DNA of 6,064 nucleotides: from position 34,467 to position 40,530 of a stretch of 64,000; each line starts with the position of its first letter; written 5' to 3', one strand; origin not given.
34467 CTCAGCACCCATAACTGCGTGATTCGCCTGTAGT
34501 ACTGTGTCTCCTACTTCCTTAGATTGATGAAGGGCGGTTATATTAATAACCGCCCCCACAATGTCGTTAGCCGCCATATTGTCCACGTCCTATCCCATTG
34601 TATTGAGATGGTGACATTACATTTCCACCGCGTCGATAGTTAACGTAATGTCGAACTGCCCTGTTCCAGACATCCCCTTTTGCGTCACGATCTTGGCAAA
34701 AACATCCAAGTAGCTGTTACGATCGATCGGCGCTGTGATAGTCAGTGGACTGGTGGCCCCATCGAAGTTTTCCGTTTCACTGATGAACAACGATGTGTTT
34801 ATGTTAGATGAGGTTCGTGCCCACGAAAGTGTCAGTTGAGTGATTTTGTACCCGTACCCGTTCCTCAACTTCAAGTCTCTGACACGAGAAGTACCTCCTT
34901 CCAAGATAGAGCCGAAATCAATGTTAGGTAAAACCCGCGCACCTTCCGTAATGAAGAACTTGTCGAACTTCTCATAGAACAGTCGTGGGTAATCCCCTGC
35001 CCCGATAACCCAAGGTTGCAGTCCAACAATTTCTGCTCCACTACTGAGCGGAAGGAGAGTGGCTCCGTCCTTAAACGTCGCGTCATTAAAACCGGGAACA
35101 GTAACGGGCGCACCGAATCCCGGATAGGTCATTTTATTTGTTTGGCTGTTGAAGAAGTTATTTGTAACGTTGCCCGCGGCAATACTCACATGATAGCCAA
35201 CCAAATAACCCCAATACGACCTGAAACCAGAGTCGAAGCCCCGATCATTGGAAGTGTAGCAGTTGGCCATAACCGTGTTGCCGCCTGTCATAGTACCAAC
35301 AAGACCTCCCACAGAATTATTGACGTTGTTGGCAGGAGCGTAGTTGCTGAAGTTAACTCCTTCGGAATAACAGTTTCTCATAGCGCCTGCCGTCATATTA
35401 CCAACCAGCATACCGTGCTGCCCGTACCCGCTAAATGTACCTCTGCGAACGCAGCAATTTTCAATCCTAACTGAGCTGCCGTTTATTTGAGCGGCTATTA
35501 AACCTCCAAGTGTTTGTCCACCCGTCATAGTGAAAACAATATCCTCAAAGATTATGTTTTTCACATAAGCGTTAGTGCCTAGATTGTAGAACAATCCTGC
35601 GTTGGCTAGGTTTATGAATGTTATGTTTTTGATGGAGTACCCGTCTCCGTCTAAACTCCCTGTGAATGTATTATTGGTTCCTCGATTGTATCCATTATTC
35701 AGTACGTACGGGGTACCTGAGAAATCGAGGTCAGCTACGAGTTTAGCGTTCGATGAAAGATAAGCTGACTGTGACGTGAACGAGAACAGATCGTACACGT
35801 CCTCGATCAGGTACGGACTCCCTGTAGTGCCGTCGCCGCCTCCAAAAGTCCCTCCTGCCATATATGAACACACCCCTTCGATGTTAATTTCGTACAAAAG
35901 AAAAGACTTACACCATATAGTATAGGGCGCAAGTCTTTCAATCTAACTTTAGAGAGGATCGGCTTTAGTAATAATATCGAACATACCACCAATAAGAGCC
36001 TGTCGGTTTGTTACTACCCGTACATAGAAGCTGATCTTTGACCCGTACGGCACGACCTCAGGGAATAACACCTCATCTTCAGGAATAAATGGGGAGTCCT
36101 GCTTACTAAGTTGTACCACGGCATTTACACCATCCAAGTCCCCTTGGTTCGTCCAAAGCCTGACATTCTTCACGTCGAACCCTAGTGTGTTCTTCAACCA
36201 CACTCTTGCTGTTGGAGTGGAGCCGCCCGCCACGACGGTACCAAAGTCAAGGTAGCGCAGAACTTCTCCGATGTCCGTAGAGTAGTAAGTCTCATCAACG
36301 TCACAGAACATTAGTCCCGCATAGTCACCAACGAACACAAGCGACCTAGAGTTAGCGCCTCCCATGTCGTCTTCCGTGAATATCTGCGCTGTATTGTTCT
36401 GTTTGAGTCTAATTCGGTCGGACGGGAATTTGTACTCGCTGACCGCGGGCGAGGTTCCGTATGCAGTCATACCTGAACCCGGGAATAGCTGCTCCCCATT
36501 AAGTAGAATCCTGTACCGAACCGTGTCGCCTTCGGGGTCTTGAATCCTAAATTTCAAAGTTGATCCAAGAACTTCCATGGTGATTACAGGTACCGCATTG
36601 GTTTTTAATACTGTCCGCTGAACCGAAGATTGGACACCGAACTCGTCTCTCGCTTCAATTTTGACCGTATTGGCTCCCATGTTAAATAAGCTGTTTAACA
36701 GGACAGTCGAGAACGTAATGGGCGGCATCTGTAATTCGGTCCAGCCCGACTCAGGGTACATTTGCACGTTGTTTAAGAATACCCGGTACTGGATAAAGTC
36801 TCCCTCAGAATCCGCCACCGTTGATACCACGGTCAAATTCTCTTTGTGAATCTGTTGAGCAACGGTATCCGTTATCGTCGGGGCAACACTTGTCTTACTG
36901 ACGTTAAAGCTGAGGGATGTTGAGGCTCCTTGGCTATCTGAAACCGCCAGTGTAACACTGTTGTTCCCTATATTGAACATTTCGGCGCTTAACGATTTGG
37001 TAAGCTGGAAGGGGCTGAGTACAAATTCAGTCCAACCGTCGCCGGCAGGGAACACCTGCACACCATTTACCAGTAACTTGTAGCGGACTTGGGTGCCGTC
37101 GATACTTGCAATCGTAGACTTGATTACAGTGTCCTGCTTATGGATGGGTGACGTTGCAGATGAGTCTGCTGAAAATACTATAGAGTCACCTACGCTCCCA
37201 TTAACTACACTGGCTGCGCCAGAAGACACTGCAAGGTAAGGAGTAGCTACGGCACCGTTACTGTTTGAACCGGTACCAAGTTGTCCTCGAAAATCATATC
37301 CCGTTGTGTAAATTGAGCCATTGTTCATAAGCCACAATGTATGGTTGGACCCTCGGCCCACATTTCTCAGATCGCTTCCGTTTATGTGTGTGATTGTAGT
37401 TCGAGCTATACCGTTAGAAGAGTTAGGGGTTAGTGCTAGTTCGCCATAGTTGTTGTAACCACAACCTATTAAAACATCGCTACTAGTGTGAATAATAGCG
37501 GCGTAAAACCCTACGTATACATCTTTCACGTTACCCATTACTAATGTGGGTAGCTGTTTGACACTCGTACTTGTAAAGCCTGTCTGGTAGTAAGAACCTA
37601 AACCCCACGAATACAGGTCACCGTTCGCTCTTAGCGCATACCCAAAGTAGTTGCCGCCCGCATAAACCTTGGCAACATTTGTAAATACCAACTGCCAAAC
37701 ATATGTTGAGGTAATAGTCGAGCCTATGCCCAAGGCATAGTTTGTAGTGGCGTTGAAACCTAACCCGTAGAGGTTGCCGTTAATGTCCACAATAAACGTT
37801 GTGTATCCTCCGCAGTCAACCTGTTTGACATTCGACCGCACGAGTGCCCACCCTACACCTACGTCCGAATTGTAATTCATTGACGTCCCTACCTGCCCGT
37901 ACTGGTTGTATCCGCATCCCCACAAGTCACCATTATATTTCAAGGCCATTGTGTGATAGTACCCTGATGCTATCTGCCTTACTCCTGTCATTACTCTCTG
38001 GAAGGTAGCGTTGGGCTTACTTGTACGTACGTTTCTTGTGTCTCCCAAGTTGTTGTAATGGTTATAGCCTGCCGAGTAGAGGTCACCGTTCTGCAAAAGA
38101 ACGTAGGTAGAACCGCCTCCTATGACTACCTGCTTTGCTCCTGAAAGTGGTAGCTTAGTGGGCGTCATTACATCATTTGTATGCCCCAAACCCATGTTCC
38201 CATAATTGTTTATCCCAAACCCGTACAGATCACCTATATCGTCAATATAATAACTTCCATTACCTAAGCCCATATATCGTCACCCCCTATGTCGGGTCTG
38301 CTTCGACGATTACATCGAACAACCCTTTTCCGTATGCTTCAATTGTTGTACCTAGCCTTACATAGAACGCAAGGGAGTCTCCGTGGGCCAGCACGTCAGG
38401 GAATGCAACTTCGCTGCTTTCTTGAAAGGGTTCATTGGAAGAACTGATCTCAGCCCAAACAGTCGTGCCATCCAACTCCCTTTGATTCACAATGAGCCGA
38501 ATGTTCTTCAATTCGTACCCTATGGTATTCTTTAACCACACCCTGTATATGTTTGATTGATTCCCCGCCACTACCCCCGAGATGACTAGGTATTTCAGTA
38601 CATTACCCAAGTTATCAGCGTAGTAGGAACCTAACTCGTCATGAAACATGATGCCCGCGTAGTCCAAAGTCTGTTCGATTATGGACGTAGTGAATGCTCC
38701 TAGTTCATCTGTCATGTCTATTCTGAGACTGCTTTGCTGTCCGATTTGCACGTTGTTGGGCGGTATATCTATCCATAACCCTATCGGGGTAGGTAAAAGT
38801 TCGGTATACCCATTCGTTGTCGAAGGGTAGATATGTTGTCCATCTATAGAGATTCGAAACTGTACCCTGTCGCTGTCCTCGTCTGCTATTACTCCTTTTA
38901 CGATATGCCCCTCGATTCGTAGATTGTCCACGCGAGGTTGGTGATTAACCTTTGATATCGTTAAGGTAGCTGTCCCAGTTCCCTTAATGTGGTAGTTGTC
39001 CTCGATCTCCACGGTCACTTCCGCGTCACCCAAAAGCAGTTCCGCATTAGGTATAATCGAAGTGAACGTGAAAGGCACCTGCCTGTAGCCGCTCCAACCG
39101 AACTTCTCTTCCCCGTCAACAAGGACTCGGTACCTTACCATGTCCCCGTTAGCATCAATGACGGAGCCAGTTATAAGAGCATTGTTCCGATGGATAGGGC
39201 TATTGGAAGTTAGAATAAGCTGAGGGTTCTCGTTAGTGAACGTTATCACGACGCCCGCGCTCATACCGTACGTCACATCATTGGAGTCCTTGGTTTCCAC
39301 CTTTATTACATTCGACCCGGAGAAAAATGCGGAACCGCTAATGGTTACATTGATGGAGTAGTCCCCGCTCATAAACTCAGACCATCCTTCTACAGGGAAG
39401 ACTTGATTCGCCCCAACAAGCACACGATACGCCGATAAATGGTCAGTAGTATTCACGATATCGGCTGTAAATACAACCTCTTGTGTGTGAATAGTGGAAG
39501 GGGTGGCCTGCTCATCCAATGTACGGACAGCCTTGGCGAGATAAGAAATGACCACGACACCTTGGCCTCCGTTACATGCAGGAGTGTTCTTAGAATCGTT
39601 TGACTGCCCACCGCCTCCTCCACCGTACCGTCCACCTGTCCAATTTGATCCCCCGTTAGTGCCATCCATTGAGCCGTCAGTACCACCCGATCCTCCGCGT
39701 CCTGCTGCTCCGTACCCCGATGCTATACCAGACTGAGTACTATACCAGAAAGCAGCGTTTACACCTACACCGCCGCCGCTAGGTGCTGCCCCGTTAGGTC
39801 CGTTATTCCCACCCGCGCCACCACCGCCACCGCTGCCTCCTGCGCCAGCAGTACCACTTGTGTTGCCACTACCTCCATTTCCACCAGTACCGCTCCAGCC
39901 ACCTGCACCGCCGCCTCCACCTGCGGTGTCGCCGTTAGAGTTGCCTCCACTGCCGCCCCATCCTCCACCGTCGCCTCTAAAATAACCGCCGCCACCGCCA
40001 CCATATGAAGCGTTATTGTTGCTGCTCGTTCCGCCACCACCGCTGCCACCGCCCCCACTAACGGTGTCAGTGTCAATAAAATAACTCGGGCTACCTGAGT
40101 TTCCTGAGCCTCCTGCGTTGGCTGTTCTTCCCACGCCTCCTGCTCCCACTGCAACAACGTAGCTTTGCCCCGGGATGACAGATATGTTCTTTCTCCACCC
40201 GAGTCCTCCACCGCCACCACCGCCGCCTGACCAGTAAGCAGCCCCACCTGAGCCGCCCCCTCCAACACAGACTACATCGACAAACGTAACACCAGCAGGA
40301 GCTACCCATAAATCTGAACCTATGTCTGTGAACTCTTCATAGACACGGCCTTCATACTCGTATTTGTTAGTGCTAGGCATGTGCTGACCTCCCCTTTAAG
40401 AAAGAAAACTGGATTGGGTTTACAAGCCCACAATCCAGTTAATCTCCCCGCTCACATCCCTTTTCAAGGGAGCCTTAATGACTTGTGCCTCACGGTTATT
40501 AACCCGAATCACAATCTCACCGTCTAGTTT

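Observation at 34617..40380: Cassette of three consecutive fibre/spike proteins with different N-terminal modules (Gly-rich collagen-like, RCC1 propeller, beta-helix) sharing a related C-terminal approximately 120-aa domain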

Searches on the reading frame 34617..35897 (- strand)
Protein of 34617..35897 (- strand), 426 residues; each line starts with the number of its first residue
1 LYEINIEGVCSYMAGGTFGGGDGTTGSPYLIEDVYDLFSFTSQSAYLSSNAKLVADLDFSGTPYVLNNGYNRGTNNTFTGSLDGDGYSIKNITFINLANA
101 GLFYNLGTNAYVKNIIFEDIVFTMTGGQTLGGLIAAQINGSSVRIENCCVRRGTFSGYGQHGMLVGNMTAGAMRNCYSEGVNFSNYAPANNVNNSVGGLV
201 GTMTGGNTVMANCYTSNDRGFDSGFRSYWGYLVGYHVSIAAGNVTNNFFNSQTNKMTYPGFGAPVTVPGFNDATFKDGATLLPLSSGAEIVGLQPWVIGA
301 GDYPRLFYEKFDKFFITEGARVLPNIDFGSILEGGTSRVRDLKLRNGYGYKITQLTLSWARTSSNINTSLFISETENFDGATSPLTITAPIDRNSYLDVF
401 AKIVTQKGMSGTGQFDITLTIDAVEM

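Call 6: search_protein_families(library=pfam, proteins=[window:34617-35897:-], max_evalue=0.01)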
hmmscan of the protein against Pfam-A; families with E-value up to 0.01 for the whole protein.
window:34617-35897:- (426 aa): 0 families

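Call 8: search_protein_families(library=phrogs, proteins=[window:34617-35897:-], max_evalue=0.001)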
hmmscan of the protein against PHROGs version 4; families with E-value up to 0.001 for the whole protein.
window:34617-35897:- (426 aa): 2 families
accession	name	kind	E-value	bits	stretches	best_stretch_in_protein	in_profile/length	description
phrog_21223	-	unknown function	1.7e-09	37.6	1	21-255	280-505/710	-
phrog_37157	-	unknown function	3e-05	23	1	302-421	842-962/965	-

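Call 14: search_solved_structures(query=window:34617-35897:-, max_evalue=0.1)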
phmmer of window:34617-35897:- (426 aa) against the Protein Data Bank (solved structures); distinct sequences matched with E-value up to 0.1: 1.
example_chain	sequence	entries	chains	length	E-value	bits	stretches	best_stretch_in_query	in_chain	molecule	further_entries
8tfh_H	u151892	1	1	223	0.099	14.7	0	161-245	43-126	JB4 monoclonal antibody heavy chain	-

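Call 15: search_protein_families(library=ncbifam, proteins=[window:34617-35897:-], max_evalue=0.1)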
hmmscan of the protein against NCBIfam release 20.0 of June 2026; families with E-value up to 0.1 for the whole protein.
window:34617-35897:- (426 aa): 0 families

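Call 77: search_protein_families(library=pfam, proteins=[window:34620-35861:-], max_evalue=10)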
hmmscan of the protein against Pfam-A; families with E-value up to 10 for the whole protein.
window:34620-35861:- (414 aa): 1 family
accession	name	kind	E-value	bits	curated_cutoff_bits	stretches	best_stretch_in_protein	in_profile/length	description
PF07581.17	Glug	-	0.39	11.7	20.5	1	181-205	2-25/28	The GLUG motif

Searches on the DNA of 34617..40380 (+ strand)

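Call 7: search_dna_similar(query=window:34617-40380:+, collection=phages, mode=near, max_rows=20)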
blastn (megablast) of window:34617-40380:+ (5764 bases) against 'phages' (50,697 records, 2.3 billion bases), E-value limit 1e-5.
No match.
